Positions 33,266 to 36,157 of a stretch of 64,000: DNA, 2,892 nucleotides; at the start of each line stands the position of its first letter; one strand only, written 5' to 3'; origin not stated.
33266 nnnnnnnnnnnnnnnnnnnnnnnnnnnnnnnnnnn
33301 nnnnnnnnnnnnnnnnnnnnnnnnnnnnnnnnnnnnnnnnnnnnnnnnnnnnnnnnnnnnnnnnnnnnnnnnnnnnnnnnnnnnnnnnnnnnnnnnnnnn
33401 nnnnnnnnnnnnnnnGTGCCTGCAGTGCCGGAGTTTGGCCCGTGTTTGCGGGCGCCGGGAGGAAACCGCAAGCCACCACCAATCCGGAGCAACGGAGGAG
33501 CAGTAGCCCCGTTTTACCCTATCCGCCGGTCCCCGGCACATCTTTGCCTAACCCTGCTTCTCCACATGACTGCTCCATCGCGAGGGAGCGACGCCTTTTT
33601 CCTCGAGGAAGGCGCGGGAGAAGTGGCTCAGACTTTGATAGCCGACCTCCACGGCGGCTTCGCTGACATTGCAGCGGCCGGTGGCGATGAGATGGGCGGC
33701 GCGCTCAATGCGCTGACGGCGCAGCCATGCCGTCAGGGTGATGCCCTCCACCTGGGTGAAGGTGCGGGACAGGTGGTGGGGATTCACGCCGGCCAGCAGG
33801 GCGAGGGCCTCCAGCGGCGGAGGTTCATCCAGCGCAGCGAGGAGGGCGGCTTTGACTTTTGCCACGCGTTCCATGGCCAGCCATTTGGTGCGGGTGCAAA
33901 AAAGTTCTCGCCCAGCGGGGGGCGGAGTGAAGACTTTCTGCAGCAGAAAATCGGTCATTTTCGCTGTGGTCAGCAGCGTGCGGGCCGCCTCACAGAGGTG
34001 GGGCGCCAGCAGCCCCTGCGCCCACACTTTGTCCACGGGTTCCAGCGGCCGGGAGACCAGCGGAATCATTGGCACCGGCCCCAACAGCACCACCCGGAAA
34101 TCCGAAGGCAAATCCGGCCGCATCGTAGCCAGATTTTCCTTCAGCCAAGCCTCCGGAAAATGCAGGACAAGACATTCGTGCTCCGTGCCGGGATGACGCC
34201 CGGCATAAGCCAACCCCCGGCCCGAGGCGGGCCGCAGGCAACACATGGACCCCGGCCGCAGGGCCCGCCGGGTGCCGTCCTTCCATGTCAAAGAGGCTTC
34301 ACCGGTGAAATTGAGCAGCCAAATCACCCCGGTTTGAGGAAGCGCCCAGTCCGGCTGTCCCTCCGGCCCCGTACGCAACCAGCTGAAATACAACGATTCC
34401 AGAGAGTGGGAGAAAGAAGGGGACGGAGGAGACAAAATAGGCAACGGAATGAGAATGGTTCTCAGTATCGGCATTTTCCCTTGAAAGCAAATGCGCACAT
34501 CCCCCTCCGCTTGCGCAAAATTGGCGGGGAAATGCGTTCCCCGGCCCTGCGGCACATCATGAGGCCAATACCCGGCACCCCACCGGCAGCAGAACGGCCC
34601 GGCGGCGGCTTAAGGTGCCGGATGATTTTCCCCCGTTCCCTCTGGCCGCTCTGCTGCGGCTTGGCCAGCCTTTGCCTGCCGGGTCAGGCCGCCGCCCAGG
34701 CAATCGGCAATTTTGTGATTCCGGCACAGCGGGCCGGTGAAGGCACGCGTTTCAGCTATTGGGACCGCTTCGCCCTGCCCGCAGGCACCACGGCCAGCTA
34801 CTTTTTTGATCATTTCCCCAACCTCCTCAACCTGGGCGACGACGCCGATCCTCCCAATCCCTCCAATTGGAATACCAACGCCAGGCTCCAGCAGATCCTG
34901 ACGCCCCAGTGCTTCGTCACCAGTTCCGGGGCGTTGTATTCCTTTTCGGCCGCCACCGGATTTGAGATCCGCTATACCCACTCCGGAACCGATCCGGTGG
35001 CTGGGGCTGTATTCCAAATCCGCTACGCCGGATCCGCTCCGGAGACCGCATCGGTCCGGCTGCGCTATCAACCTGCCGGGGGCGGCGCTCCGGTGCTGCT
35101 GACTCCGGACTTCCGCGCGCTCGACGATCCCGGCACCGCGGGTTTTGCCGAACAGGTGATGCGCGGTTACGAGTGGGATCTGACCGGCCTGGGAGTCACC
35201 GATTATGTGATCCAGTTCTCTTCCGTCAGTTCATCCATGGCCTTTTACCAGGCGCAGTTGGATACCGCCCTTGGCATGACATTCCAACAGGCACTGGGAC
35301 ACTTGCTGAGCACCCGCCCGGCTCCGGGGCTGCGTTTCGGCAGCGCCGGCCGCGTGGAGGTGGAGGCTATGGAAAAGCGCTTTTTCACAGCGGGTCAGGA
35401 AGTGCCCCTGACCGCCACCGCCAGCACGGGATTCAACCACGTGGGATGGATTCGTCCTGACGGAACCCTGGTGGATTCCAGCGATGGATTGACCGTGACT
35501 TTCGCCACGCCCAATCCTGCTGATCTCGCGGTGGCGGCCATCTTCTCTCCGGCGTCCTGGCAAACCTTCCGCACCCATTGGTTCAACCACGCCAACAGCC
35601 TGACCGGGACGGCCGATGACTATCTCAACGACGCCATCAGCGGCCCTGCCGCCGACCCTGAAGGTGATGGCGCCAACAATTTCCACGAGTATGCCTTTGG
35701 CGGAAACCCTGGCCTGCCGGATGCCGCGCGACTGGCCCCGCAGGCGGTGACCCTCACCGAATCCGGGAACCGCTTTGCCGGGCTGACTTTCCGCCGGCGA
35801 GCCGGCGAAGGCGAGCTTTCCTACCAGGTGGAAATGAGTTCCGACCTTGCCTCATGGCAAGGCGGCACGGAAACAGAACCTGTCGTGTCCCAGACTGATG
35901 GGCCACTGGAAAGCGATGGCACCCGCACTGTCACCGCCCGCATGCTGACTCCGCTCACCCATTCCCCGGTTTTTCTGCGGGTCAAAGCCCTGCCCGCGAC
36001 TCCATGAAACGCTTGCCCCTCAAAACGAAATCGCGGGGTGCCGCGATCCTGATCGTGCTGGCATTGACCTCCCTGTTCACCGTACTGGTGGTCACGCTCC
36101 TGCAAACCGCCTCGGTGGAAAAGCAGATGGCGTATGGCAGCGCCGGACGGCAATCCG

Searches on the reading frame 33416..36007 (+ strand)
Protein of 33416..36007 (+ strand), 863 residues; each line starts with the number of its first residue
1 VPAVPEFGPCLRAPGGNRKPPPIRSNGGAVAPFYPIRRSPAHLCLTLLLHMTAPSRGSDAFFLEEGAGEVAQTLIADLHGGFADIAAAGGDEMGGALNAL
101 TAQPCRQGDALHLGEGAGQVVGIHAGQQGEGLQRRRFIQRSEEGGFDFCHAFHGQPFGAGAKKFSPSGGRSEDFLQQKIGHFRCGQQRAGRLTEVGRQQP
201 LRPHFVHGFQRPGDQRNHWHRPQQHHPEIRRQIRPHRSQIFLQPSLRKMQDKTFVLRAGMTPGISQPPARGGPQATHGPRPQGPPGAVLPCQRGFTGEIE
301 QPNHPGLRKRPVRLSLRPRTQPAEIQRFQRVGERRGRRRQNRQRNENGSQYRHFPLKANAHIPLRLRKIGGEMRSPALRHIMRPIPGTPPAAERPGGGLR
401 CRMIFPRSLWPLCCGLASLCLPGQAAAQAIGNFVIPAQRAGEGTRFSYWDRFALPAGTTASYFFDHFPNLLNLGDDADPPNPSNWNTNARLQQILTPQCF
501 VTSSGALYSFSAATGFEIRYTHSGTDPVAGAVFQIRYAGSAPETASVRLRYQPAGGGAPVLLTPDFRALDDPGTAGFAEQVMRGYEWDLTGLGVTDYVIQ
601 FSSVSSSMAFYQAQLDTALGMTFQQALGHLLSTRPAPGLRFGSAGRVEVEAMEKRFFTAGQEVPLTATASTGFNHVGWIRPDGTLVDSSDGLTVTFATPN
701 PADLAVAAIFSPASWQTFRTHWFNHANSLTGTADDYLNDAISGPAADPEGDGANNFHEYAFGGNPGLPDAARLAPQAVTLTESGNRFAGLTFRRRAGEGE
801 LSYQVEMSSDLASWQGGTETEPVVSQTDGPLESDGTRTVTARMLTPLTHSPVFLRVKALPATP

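Call 85: search_protein_families(library=pfam, proteins=[window:33416-36007:+], max_evalue=0.001)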
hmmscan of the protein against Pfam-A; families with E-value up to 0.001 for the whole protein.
window:33416-36007:+ (863 aa): 1 family
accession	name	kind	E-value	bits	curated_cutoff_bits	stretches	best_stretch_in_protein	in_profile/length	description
PF18998.6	Flg_new_2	-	0.00011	22.6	23.6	1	657-712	19-71/73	Divergent InlB B-repeat domain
